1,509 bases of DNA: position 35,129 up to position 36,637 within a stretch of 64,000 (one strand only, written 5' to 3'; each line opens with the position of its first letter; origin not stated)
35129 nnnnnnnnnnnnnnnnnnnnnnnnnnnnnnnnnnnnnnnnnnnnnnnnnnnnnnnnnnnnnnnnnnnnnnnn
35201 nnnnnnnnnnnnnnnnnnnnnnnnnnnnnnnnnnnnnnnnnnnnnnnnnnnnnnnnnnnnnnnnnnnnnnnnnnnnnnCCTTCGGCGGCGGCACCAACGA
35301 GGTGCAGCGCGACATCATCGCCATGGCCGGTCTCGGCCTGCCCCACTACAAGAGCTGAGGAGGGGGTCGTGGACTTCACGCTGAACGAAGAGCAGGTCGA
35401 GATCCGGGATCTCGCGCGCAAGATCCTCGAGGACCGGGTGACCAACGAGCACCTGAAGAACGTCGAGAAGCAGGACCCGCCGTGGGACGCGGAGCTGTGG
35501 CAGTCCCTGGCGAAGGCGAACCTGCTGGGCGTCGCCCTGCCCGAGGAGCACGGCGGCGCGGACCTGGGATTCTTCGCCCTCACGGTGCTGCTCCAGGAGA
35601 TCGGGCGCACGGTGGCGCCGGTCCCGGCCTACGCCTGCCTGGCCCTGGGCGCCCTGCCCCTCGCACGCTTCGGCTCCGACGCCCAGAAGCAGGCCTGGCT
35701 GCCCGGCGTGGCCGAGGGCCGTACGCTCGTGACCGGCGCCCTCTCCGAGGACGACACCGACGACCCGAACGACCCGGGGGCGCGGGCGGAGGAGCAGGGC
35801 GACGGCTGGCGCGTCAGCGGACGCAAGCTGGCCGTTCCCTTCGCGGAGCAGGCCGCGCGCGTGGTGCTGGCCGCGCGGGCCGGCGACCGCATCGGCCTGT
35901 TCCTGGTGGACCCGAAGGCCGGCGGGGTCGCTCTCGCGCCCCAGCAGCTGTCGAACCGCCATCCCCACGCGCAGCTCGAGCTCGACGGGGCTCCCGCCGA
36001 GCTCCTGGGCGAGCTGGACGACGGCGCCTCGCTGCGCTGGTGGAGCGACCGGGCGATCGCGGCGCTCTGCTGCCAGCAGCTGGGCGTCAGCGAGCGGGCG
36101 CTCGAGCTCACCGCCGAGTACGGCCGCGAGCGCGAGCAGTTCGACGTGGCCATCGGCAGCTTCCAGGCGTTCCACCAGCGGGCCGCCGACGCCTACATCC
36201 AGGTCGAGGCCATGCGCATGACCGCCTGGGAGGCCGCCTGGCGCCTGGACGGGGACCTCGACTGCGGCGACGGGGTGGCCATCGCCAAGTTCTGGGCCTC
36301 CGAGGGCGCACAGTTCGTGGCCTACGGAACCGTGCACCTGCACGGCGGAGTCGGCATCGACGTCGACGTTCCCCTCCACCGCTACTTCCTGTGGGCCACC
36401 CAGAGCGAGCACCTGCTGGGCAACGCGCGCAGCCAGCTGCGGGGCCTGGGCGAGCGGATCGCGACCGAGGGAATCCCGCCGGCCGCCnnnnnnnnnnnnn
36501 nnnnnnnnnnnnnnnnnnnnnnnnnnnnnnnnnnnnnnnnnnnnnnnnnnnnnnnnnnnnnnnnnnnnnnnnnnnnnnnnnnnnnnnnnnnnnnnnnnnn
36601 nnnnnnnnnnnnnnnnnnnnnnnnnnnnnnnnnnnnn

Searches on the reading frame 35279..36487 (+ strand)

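Call 34: search_protein_families(library=pfam, proteins=[window:35279-36487:+], max_evalue=0.001)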
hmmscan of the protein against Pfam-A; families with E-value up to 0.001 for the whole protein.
window:35279-36487:+ (403 aa): 4 families
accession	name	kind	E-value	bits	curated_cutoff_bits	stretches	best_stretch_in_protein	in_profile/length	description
PF02771.21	Acyl-CoA_dh_N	-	1.8e-24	86.7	22.9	1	36-147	1-112/113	Acyl-CoA dehydrogenase, N-terminal domain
PF00441.29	Acyl-CoA_dh_1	-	5.6e-24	85.4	22.4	1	262-394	17-149/150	Acyl-CoA dehydrogenase, C-terminal domain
PF08028.16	Acyl-CoA_dh_2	-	9.8e-08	32.8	22.7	1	263-370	3-120/134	Acyl-CoA dehydrogenase, C-terminal domain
PF02770.24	Acyl-CoA_dh_M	-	0.0002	21.9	33.3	1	169-236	20-95/97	Acyl-CoA dehydrogenase, middle domain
